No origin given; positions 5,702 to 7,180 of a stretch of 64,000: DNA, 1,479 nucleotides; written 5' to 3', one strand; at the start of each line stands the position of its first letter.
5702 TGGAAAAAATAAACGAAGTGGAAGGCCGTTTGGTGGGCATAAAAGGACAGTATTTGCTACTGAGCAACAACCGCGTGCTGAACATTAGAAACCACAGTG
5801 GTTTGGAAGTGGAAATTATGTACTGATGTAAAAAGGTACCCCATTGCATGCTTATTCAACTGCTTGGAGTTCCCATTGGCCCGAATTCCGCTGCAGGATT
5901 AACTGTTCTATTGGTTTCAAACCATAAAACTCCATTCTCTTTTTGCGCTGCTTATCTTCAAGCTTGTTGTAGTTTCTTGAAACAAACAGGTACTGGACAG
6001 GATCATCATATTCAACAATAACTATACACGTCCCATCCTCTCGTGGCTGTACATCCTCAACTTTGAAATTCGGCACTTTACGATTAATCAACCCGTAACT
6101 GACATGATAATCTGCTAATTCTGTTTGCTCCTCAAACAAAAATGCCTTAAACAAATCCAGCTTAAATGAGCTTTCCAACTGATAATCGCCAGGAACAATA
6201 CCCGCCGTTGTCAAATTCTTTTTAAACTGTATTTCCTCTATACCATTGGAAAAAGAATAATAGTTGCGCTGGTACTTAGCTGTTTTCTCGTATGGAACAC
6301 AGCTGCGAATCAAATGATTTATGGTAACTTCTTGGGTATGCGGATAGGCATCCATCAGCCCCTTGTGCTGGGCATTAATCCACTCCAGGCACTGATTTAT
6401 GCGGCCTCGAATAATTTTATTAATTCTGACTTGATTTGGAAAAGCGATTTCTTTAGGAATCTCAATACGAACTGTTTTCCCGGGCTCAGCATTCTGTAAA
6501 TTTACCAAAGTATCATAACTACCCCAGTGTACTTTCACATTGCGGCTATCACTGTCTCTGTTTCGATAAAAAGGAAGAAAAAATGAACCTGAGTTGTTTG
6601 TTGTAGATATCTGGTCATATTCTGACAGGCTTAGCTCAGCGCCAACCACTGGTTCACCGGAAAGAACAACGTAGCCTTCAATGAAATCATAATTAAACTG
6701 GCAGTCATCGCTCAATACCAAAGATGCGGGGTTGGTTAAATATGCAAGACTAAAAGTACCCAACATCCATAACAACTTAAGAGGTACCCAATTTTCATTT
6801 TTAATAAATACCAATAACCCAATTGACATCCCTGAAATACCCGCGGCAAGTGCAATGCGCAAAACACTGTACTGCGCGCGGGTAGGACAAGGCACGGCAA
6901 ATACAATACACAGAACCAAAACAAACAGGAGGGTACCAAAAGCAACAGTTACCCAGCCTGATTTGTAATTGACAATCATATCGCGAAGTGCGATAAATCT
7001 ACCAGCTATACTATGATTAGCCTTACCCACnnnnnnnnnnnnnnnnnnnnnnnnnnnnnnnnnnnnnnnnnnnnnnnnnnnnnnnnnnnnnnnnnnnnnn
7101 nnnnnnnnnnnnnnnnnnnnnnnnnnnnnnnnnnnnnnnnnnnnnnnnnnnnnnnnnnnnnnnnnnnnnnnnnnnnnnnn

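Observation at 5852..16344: AT-rich accessory block with no integrase or tRNA: twelve codirectional, largely overlapping genes of unusual composition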

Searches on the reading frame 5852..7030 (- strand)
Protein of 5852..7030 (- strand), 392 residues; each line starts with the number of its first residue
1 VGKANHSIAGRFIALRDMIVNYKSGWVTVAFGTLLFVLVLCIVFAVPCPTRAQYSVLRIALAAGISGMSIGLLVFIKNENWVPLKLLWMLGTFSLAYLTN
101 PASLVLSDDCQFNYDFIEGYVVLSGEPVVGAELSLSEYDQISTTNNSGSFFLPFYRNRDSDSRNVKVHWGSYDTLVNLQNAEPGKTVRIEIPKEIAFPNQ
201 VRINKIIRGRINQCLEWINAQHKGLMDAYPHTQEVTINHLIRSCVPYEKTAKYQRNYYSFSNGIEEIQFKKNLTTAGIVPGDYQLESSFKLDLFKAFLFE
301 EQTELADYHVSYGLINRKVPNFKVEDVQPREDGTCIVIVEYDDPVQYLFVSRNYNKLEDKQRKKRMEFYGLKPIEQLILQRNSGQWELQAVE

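Call 4: search_protein_families(library=pfam, proteins=[window:5852-7030:-], max_evalue=0.01)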
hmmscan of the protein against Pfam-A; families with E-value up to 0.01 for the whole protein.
window:5852-7030:- (392 aa): 0 families

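Call 6: search_protein_families(library=padloc, proteins=[window:5852-7030:-], max_evalue=0.01)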
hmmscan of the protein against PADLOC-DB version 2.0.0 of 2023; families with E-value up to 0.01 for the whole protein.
window:5852-7030:- (392 aa): 0 families

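Call 7: search_protein_families(library=ncbifam, proteins=[window:5852-7030:-], max_evalue=0.01)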
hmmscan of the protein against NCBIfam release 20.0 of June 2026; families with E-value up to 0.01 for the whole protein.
window:5852-7030:- (392 aa): 0 families

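Call 12: search_protein_families(library=phrogs, proteins=[window:5852-7030:-], max_evalue=0.01)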
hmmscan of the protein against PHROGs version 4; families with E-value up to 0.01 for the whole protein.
window:5852-7030:- (392 aa): 1 family
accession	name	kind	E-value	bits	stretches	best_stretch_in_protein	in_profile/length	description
phrog_5814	-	unknown function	1.3e-05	26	1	13-103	139-229/230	-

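Call 20: find_homologous_proteins(query=window:5852-7030:-)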
Query window:5852-7030:- (392 aa): 6 proteins with E <= 0.001 among 2969 candidates.
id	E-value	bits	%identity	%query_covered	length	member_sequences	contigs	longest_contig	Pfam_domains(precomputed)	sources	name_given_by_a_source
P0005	6.5e-266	899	100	100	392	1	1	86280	-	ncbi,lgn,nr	ncbi:hypothetical protein GC194_04405 [bacterium]|nr:hypothetical protein [bacterium]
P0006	1.4e-181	621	65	100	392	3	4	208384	-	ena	-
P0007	1.7e-168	578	60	100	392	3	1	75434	-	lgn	-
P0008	4.1e-164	564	63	96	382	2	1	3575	-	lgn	-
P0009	1.9e-161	555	61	96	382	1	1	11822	-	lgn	-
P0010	2.3e-135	469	64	78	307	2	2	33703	-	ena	-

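Call 27: find_encoding_contigs(protein=P0007, flank=10000, max_places=1)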
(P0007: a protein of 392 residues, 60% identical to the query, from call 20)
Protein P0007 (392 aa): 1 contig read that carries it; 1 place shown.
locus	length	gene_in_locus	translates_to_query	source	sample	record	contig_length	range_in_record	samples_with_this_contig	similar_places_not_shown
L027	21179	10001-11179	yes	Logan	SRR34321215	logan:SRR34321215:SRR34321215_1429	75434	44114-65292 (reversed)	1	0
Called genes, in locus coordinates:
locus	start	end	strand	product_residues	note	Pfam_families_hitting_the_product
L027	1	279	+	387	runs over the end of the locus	PF01946:Thi4 (faint), PF00890:FAD_binding_2 (weak), PF01266:DAO (faint), PF03486:HI0933_like (faint), PF13450:NAD_binding_8, PF13738:Pyr_redox_3 (faint), PF01593:Amino_oxidase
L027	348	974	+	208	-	-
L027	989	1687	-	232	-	-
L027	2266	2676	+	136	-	PF13620:CarboxypepD_reg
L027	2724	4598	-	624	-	PF00515:TPR_1 (weak), PF07719:TPR_2 (faint), PF13181:TPR_8 (faint), PF13374:TPR_10 (faint), PF13424:TPR_12, PF07568:HisKA_2, PF13581:HATPase_c_2 (weak), PF02518:HATPase_c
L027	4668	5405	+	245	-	PF00072:Response_reg, PF04397:LytTR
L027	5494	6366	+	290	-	-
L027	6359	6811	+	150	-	-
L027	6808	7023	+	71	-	PF12587:DUF3761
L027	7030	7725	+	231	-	-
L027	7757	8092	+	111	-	PF05154:TM2 (weak)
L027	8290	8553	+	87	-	-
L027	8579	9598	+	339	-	-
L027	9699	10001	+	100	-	PF01844:HNH, PF13395:HNH_4 (weak)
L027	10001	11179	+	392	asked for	-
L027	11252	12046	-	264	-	-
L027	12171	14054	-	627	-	PF13585:CHU_C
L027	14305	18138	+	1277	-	-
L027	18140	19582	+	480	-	-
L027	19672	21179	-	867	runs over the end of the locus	PF13715:CarbopepD_reg_2 (faint), PF00593:TonB_dep_Rec_b-barrel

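Call 28: find_encoding_contigs(protein=P0009, flank=10000, max_places=1)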
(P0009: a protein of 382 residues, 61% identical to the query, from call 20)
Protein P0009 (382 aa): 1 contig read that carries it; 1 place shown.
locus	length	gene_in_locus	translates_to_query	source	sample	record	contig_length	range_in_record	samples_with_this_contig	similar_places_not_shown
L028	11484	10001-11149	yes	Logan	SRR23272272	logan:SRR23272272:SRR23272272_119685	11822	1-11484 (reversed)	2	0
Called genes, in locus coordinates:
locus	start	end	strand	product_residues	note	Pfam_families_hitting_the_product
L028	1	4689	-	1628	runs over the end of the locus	PF06739:SBBP (faint), PF18962:Por_Secre_tail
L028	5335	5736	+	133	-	PF13620:CarboxypepD_reg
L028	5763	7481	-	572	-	PF13424:TPR_12, PF07536:HWE_HK (weak), PF07568:HisKA_2, PF02518:HATPase_c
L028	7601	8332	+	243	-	PF00072:Response_reg, PF04397:LytTR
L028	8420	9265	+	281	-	-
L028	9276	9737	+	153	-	-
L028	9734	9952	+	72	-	PF12587:DUF3761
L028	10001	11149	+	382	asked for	-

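Call 33: search_protein_representatives(alignment_id=A2)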
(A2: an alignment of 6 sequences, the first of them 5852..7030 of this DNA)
Query: 6 sequences, 392 profile positions. Proteins with E-value up to 0.001 (for the whole library): 188; up to 1e-10: 47; up to 1e-30: 8. The best 150 are listed.
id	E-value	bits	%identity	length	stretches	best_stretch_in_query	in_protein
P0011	2.1e-125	435.0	-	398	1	4-390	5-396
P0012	3.7e-48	180.7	-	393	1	8-389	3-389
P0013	1.7e-45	171.9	-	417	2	7-360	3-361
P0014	3.4e-38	147.9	-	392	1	7-390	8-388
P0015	1.6e-34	135.8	-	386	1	17-390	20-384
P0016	3.7e-34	134.6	-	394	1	7-389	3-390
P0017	1.3e-32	129.5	-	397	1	8-389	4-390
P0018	1.9e-32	129.0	-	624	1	31-391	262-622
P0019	1.7e-29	119.3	-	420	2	22-361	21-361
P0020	5.5e-29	117.6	-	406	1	6-389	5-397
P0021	7.5e-29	117.1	-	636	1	32-391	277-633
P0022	2.6e-28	115.3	-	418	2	7-350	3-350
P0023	5.8e-28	114.2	-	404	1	4-389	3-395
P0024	2.0e-25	105.9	-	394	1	5-389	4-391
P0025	3.2e-25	105.2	-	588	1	32-389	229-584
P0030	1.7e-19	86.3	-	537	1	31-392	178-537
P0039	2.8e-14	69.2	-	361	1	198-389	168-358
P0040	4.1e-14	68.6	-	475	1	26-191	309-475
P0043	4.1e-13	65.3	-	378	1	198-389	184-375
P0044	4.3e-13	65.2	-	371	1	250-391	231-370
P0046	1.3e-12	63.6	-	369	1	198-390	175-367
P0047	1.4e-12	63.5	-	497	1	23-191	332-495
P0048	3.2e-12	62.4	-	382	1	195-387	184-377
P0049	5.0e-12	61.7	-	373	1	253-390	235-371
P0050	7.1e-12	61.2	-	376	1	246-391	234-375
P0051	1.1e-11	60.7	-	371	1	197-391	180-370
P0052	1.2e-11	60.4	-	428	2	196-383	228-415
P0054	2.3e-11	59.5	-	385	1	197-392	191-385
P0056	3.9e-11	58.8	-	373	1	198-387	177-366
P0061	2.7e-10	56.0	-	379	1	26-208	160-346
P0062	3.2e-10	55.8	-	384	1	23-231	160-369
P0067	1.1e-09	54.0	-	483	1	234-388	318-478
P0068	1.3e-09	53.8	-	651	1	27-305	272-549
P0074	8.5e-09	51.1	-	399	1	4-390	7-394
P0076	1.1e-08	50.8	-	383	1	25-228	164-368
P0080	1.8e-08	50.1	-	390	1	17-232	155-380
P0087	3.1e-08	49.2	-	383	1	28-194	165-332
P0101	1.8e-07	46.7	-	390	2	25-116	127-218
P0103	2.4e-07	46.3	-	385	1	26-218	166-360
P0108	5.5e-07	45.1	-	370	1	27-117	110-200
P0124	2.3e-06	43.1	-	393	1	26-196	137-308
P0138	7.4e-06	41.4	-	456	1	8-152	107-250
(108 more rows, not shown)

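Call 34: search_protein_families(library=pfam, proteins=[P0018, P0021, P0025, P0030, P0040, P0047, P0043, P0052, P0067, P0068], max_evalue=0.001)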
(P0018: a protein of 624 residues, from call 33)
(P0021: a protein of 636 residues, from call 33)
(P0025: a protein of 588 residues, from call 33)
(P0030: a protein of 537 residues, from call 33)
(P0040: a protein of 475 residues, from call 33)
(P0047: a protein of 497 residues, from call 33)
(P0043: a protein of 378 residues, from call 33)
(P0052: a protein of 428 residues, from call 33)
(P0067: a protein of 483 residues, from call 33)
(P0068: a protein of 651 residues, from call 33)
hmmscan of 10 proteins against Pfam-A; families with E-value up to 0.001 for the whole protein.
P0018 (624 aa): 0 families

P0021 (636 aa): 0 families

P0025 (588 aa): 2 families
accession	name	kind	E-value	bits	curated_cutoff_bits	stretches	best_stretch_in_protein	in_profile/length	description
PF13715.12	CarbopepD_reg_2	-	0.00012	22.5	32.2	1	312-369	2-58/88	CarboxypepD_reg-like domain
PF13620.12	CarboxypepD_reg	-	0.00044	21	32.3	0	313-371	4-64/82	Carboxypeptidase regulatory-like domain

P0030 (537 aa): 2 families
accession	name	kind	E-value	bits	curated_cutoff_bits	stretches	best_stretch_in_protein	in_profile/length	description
PF13676.11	TIR_2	-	4.8e-12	46.9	28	1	17-119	5-109/122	TIR domain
PF01582.25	TIR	-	0.00057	20.2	21.3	1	11-106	2-100/179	TIR domain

P0040 (475 aa): 0 families

P0047 (497 aa): 1 family
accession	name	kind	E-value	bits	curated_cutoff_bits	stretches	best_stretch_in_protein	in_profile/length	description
PF13715.12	CarbopepD_reg_2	-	0.00035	21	32.2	1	422-485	3-68/88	CarboxypepD_reg-like domain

P0043 (378 aa): 2 families
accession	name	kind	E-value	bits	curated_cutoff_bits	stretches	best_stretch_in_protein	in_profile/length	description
PF13676.11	TIR_2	-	1.7e-20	74.2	28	1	10-109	1-100/122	TIR domain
PF01582.25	TIR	-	1.6e-13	51.3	21.3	1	7-106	1-100/179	TIR domain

P0052 (428 aa): 0 families

P0067 (483 aa): 0 families

P0068 (651 aa): 0 families

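Call 35: predict_structure(alignment_id=A2)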
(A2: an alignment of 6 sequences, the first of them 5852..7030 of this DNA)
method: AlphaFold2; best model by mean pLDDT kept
length: 392 residues; sequences in the alignment: 6
mean_pLDDT: 51.5   pTM: 0.27
mean pLDDT of the five models: 51.5, 48.0, 47.3, 45.4, 41.7
residues with pLDDT >= 90: 0; 70-90: 51; 50-70: 160; < 50: 181
segments of 3 or more residues with pLDDT < 50: 1-7, 46-52, 99-114, 159-161, 195-308, 314-318, 352-370
pLDDT, mean of each block of 10 residues (from residue 1): 40 51 54 64 50 56 61 55 56 54 38 57 68 63 63 56 65 68 66 52 38 43 41 32 28 25 28 30 30 37 45 50 80 78 57 44 46 67 71 57
secondary structure, 60 per line:
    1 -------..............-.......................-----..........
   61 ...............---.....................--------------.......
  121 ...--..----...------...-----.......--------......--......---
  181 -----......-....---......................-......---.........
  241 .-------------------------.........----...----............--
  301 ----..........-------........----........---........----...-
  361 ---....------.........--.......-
elements in order: H8-21 H23-45 H51-75 H79-99 E114-123 E132-134 E141-143 E149-155 E164-169 E172-177 E186-191 H193-196 H200-221 H223-228 H232-241 H267-275 H287-298 E308-314 E322-329 E334-341 E345-352 E364-367 E374-382 E385-391

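Call 38: search_protein_families(library=pfam, alignment_id=A3, max_evalue=0.001)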
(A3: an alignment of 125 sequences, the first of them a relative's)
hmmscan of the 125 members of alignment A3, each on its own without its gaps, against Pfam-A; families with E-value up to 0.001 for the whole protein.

A. member 1, P0036 (267 aa): 0 families

B. families by the number of members that match (of 125 scanned): 15 families
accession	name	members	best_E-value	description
PF13676.11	TIR_2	59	1.5e-22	TIR domain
PF01582.25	TIR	56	2.5e-22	TIR domain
PF13715.12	CarbopepD_reg_2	14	3.2e-09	CarboxypepD_reg-like domain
PF13620.12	CarboxypepD_reg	11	2e-12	Carboxypeptidase regulatory-like domain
PF10137.14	CAP12-PCTIR_TIR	5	8e-05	CAP12/Pycsar effector protein, TIR domain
PF19964.5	EAD11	4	2.7e-19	Effector-associated domain 11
PF20598.4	DUF6795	3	0.00047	Domain of unknown function (DUF6795)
PF12770.12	CHAT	1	1.9e-07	CHAT domain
PF18949.5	DUF5693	1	0.00022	Family of unknown function (DUF5693)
PF14559.12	TPR_19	1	0.00031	Tetratricopeptide repeat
PF24587.1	DUF7612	1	0.00036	Domain of unknown function (DUF7612)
PF12587.13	DUF3761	1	0.00041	Protein of unknown function (DUF3761)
PF03425.19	CBM_11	1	0.00053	Carbohydrate binding domain (family 11)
PF02369.22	Big_1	1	0.00059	Bacterial Ig-like domain (group 1)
PF12985.13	DUF3869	1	0.0008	Domain of unknown function (DUF3869)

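Call 39: search_solved_structures(query=A2, max_evalue=10)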
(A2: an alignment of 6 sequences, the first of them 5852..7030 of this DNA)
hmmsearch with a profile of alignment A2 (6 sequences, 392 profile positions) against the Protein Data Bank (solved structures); distinct sequences matched with E-value up to 10: 0.

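Call 45: find_homologous_proteins(query=A4, max_evalue=0.00001)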
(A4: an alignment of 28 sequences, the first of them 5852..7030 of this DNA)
Query A4 (28 sequences) (392 aa, profile of the alignment): 7 proteins with E <= 0.00001 among 8000 candidates.
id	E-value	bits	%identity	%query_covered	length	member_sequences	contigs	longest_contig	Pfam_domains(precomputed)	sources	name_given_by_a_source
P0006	9.8e-141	488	65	100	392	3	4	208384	-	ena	-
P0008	8.2e-140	485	63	96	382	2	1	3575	-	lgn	-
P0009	3.4e-139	482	61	96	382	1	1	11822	-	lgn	-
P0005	1.9e-136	473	100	100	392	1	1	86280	-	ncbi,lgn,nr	ncbi:hypothetical protein GC194_04405 [bacterium]|nr:hypothetical protein [bacterium]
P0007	2.3e-136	473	60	100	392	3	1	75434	-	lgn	-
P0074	1.6e-111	391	16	97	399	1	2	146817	-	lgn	-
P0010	9.4e-102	359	64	78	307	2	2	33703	-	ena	-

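Call 46: find_encoding_contigs(protein=P0074, flank=10000, max_places=2)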
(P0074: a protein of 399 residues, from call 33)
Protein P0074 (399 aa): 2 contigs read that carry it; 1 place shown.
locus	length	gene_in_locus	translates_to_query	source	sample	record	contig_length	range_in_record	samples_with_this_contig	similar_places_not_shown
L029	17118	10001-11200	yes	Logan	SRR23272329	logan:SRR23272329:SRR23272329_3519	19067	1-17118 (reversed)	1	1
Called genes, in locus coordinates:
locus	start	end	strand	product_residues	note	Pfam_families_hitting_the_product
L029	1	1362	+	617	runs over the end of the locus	PF00595:PDZ, PF13180:PDZ_2, PF17820:PDZ_6, PF00595:PDZ, PF13180:PDZ_2, PF17820:PDZ_6, PF13180:PDZ_2, PF18962:Por_Secre_tail, +3 more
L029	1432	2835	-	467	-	PF14356:DUF4403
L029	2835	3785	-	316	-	PF00551:Formyl_trans_N, PF02911:Formyl_trans_C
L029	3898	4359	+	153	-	PF19780:DUF6265 (weak)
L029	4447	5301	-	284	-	PF14321:DUF4382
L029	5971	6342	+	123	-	-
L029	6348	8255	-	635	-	PF00515:TPR_1 (faint), PF07719:TPR_2 (faint), PF13181:TPR_8 (faint), PF17874:TPR_MalT (weak), PF13424:TPR_12, PF07568:HisKA_2, PF13581:HATPase_c_2, PF02518:HATPase_c (weak), +1 more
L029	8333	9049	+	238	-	PF00072:Response_reg, PF04397:LytTR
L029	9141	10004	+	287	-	-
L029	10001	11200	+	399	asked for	-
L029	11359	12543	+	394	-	-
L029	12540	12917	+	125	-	-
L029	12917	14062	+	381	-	PF01734:Patatin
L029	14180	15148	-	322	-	PF01479:S4, PF00849:PseudoU_synth_2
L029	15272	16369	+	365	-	PF12833:HTH_18, PF00165:HTH_AraC (weak)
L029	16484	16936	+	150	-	-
